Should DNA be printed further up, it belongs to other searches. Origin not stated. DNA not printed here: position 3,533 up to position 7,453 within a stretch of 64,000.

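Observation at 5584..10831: Duplicated GT2-like module: an internal domain of the giant GT and a free-standing paralogue, translationally coupled to a GT-propeller fusion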

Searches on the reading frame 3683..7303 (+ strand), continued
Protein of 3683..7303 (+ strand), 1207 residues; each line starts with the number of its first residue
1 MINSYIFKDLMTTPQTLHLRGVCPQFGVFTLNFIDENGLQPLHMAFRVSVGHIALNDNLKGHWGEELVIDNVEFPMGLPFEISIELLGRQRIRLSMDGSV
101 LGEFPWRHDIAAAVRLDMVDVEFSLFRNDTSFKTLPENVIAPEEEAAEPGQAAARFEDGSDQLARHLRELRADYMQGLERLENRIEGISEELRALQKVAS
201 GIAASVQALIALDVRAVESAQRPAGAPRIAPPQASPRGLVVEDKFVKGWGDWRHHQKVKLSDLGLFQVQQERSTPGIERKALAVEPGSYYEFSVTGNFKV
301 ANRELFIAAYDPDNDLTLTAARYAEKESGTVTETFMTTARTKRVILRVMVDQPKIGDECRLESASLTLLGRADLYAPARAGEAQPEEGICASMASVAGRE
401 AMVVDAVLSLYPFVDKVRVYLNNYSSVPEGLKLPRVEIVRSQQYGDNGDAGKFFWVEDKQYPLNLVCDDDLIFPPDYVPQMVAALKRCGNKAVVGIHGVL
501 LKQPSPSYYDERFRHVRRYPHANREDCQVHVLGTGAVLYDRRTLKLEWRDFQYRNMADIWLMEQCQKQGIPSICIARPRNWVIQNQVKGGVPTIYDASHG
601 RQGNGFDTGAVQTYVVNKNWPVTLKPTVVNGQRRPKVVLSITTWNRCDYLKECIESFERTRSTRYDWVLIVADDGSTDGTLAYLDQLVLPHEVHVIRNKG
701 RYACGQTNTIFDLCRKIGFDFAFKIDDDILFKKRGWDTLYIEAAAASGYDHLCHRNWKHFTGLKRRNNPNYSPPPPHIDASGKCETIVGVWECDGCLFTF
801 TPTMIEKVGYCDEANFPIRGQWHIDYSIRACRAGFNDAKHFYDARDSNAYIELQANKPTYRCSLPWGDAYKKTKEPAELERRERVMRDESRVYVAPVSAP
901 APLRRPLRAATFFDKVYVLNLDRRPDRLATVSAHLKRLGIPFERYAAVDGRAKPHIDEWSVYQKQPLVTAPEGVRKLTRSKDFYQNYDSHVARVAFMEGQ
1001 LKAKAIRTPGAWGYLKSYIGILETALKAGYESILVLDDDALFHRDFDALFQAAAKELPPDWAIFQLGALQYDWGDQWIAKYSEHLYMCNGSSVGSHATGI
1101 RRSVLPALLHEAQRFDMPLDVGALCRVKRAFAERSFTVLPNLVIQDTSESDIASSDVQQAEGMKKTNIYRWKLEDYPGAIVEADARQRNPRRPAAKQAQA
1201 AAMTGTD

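Call 26: find_encoding_contigs(protein=P0043, flank=10000, max_places=2)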
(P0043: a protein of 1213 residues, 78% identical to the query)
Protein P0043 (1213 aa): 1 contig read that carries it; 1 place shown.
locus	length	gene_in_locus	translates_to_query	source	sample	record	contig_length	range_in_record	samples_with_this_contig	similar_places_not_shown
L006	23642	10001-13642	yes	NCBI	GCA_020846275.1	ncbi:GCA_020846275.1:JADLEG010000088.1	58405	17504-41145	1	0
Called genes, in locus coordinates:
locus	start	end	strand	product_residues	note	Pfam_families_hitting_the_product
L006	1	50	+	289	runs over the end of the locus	PF00528:BPD_transp_1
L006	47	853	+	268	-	PF00528:BPD_transp_1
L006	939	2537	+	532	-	PF01019:G_glu_transpept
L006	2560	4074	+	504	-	PF00496:SBP_bac_5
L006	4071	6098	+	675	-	PF02129:Peptidase_S15, PF08530:PepX_C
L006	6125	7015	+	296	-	PF19300:BPD_transp_1_N, PF00528:BPD_transp_1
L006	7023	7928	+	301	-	PF12911:OppC_N, PF00528:BPD_transp_1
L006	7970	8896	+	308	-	PF00005:ABC_tran, PF08352:oligo_HPY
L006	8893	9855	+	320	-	PF00005:ABC_tran, PF13401:AAA_22 (faint), PF13304:AAA_21 (weak), PF08352:oligo_HPY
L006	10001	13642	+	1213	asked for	PF00337:Gal-bind_lectin, PF13641:Glyco_tranf_2_3 (faint), PF00535:Glycos_transf_2, PF01755:Glyco_transf_25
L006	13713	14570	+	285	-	PF12919:TcdA_TcdB (faint), PF04488:Gly_transf_sug, PF04572:Gb3_synth (faint)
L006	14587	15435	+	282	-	PF00535:Glycos_transf_2, PF13641:Glyco_tranf_2_3 (weak)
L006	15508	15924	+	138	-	-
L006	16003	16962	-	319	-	PF00005:ABC_tran, PF13304:AAA_21 (faint), PF08352:oligo_HPY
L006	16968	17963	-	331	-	PF00005:ABC_tran, PF13304:AAA_21, PF08352:oligo_HPY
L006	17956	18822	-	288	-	PF12911:OppC_N, PF00528:BPD_transp_1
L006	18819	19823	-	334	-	PF19300:BPD_transp_1_N, PF00528:BPD_transp_1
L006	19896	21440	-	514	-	PF00496:SBP_bac_5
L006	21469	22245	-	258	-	PF00106:adh_short, PF13561:adh_short_C2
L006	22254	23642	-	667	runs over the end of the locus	PF02538:Hydantoinase_B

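Call 32: search_protein_families(library=pfam, proteins=[P0054, P0055, P0056, P0057, P0058, P0060, P0062], max_evalue=0.001)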
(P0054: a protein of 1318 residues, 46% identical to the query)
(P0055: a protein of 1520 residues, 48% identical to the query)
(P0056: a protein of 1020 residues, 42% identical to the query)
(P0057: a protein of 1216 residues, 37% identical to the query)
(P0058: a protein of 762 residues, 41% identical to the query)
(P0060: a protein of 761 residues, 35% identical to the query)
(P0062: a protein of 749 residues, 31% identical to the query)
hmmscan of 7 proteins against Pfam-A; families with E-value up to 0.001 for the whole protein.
P0054 (1318 aa): 5 families
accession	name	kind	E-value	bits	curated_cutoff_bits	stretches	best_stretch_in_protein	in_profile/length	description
PF00535.33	Glycos_transf_2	-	5.9e-17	62.6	23.3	1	776-896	4-120/168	Glycosyl transferase family 2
PF05050.19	Methyltransf_21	-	2.4e-14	54.3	22.7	1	64-213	1-172/173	Methyltransferase FkbM domain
PF01755.23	Glyco_transf_25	-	1.4e-13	51.6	24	1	1051-1238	2-157/199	Glycosyltransferase family 25 (LPS biosynthesis protein)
PF13641.12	Glyco_tranf_2_3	-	1.7e-06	28.7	27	1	773-866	4-99/230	Glycosyltransferase like family 2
PF05575.17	V_cholerae_RfbT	-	2.7e-06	27.4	27.9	0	42-105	63-127/286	Vibrio cholerae RfbT protein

P0055 (1520 aa): 29 families (the best 25 are shown)
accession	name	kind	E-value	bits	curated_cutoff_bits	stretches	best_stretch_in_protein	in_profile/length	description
PF13414.12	TPR_11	-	9.8e-73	240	26.8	9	467-503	2-38/42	TPR repeat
PF00515.34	TPR_1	-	3.3e-63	207.6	27.8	8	207-238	2-33/34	Tetratricopeptide repeat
PF07719.23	TPR_2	-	1.4e-61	200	27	5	460-492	2-34/34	Tetratricopeptide repeat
PF13181.12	TPR_8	-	2.3e-53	174.2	25.7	5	461-492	3-34/34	Tetratricopeptide repeat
PF13431.12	TPR_17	-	1.3e-44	147.2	24.4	1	312-343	1-32/34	Tetratricopeptide repeat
PF13424.12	TPR_12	-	2.7e-35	120.9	30.1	4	461-523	5-75/77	Tetratricopeptide repeat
PF13428.12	TPR_14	-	3.4e-35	117.3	23.5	1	206-248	1-43/44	Tetratricopeptide repeat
PF13432.12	TPR_16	-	6e-30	103.7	32.7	1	177-238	2-63/65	Tetratricopeptide repeat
PF13176.12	TPR_7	-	3.2e-29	98.9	27.9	0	174-204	1-31/36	Tetratricopeptide repeat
PF14559.12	TPR_19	-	5.2e-26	91.2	25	4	435-491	1-57/68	Tetratricopeptide repeat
PF23914.1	TPR_CcmH_CycH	-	3.3e-21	76.2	42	0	483-542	40-99/158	Cytochrome c-type biogenesis protein H TPR domain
PF13174.12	TPR_6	-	5.4e-18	64.8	26.3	0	209-238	3-32/33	Tetratricopeptide repeat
PF01755.23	Glyco_transf_25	-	1.6e-17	64.5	24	1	1252-1416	2-133/199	Glycosyltransferase family 25 (LPS biosynthesis protein)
PF13374.12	TPR_10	-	2.5e-17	62.7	27.5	0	462-487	5-30/42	Tetratricopeptide repeat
PF24575.1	TPR_Slam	-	3.4e-15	56.8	35.2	0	467-505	55-93/104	Surface lipoprotein assembly modifier, N-terminal TPR repeats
PF00535.33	Glycos_transf_2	-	6.5e-10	39.6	23.3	1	963-1021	4-61/168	Glycosyl transferase family 2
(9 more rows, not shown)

P0056 (1020 aa): 2 families
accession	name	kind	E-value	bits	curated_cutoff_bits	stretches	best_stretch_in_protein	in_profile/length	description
PF00535.33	Glycos_transf_2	-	5.6e-16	59.4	23.3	1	482-649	4-167/168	Glycosyl transferase family 2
PF01755.23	Glyco_transf_25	-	2.5e-12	47.5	24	1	756-922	2-137/199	Glycosyltransferase family 25 (LPS biosynthesis protein)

P0057 (1216 aa): 3 families
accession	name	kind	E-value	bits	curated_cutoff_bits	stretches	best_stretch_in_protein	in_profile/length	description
PF13704.12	Glyco_tranf_2_4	-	5.7e-20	72.1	27.5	1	939-1034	1-97/98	Glycosyl transferase family 2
PF01755.23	Glyco_transf_25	-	9.8e-08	32.5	24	1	635-800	6-139/199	Glycosyltransferase family 25 (LPS biosynthesis protein)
PF00535.33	Glycos_transf_2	-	2.7e-07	31.1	23.3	0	956-980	26-50/168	Glycosyl transferase family 2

P0058 (762 aa): 2 families
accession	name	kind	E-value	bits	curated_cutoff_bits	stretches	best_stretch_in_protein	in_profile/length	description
PF00535.33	Glycos_transf_2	-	1.6e-07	31.8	23.3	0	336-415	81-164/168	Glycosyl transferase family 2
PF05050.19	Methyltransf_21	-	6.2e-05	23.6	22.7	1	584-744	1-171/173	Methyltransferase FkbM domain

P0060 (761 aa): 2 families
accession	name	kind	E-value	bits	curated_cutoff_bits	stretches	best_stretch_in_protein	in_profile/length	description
PF05050.19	Methyltransf_21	-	2.7e-05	24.8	22.7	1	577-721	1-150/173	Methyltransferase FkbM domain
PF00535.33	Glycos_transf_2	-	5.7e-05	23.5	23.3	0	326-409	77-164/168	Glycosyl transferase family 2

P0062 (749 aa): 0 families

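Call 44: search_protein_families(library=ncbifam, proteins=[window:3683-7303:+], max_evalue=0.01)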
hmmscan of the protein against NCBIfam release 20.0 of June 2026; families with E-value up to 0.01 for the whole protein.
window:3683-7303:+ (1207 aa): 5 families
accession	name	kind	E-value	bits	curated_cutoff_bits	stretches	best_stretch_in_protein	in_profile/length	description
NF041875.1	EPS_EpsD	equivalog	2e-08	34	370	1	641-699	5-63/325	exopolysaccharide biosynthesis glycosyltransferase EpsD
NF053739.1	GlytfEpsEBac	equivalog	0.00048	19.2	450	1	635-700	1-66/265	glycosyltransferase EpsE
TIGR03937.1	PgaC_IcaA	equivalog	0.00084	18.4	422.3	1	618-702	29-114/407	poly-beta-1,6-N-acetyl-D-glucosamine synthase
NF050050.1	ProtGlycPglI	equivalog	0.0013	18.2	500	1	635-752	2-115/306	GalNAc(5)-diNAcBac-PP-undecaprenol beta-1,3-glucosyltransferase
NF047683.1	TeichurnBiosyTuaG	equivalog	0.0075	15.9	400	0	633-687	4-56/252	teichuronic acid biosynthesis protein TuaG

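Call 66: find_encoding_contigs(protein=P0054, flank=10000, max_places=2)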
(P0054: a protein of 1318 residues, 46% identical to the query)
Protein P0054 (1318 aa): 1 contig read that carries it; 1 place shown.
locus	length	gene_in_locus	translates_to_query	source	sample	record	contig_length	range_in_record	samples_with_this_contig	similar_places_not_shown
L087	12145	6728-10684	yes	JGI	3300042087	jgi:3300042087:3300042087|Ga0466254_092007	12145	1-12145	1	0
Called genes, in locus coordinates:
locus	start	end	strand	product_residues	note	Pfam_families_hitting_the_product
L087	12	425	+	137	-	PF01061:ABC2_membrane (weak)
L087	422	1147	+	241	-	PF00005:ABC_tran, PF13304:AAA_21 (faint)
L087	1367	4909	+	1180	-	PF13469:Sulfotransfer_3 (weak), PF00535:Glycos_transf_2, PF10111:Glyco_tranf_2_2, PF13641:Glyco_tranf_2_3, PF00534:Glycos_transf_1, PF13692:Glyco_trans_1_4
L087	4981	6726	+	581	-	PF13524:Glyco_trans_1_2, PF08241:Methyltransf_11, PF13489:Methyltransf_23 (weak), PF13649:Methyltransf_25 (weak), PF13847:Methyltransf_31 (weak)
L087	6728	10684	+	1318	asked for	PF05575:V_cholerae_RfbT (faint), PF05050:Methyltransf_21, PF00535:Glycos_transf_2, PF01755:Glyco_transf_25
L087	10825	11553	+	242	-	-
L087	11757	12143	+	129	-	?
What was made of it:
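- On Coiled-coil polymerase-terminator proteins of ABC-transporter-dependent O-antigen pathways: Met only for the relative P0054 in L087 (call 66).
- Closest known: Multi-module polymerases of ABC-transporter-dependent O-antigen synthesis. Same: A relative of the big protein (P0054) has an FkbM methyltransferase at the N-terminus and follows ABC-2 transporter genes (call 66).
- P0054 (FkbM methyltransferase plus the same tri-GT) follows ABC2_membrane and ABC_tran genes (call 66).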

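Call 67: find_encoding_contigs(protein=P0056, flank=10000, max_places=2)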
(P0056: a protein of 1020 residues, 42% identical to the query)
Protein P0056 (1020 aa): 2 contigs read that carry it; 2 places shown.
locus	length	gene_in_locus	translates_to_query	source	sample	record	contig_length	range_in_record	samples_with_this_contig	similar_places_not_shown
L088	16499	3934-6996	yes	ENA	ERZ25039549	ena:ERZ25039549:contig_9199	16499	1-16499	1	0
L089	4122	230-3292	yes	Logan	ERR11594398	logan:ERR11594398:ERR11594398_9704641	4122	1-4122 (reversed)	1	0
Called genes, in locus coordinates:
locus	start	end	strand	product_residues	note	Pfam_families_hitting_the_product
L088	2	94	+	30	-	?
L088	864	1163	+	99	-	PF13412:HTH_24 (weak)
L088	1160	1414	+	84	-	-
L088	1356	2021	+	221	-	-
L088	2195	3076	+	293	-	-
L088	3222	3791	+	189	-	-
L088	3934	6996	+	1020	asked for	PF00535:Glycos_transf_2, PF01755:Glyco_transf_25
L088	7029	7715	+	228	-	-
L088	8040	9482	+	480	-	PF20042:DUF6444, PF03050:DDE_Tnp_IS66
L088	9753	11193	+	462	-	-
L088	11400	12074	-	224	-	-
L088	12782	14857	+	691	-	PF00535:Glycos_transf_2, PF10111:Glyco_tranf_2_2, PF13641:Glyco_tranf_2_3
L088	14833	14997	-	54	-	-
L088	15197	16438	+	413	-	PF13173:AAA_14, PF13635:DUF4143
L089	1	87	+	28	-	?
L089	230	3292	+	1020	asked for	PF00535:Glycos_transf_2, PF01755:Glyco_transf_25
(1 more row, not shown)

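Call 69: find_encoding_contigs(protein=P0047, flank=6000, max_places=1)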
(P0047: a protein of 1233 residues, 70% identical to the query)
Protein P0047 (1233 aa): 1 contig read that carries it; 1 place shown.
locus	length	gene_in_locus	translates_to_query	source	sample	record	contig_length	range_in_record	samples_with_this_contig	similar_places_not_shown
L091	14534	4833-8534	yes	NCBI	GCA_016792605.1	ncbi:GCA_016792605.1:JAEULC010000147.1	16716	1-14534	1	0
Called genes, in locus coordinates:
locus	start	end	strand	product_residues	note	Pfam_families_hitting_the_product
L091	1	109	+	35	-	?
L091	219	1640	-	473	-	PF19263:DUF5906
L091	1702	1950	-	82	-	-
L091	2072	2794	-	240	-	-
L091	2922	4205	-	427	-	PF13356:Arm-DNA-bind_3, PF00589:Phage_integrase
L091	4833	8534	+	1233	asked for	PF00337:Gal-bind_lectin (weak), PF00535:Glycos_transf_2, PF01755:Glyco_transf_25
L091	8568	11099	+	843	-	PF04488:Gly_transf_sug, PF12919:TcdA_TcdB (faint), PF15892:BNR_4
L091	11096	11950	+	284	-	PF00535:Glycos_transf_2, PF13641:Glyco_tranf_2_3 (weak)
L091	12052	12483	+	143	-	PF12802:MarR_2, PF13463:HTH_27 (weak)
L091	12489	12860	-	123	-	PF00072:Response_reg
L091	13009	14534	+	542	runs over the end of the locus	PF00732:GMC_oxred_N, PF00890:FAD_binding_2 (faint), PF05199:GMC_oxred_C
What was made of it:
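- Tried and rejected: In L091 the cassette does sit next to an integrase (call 69).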
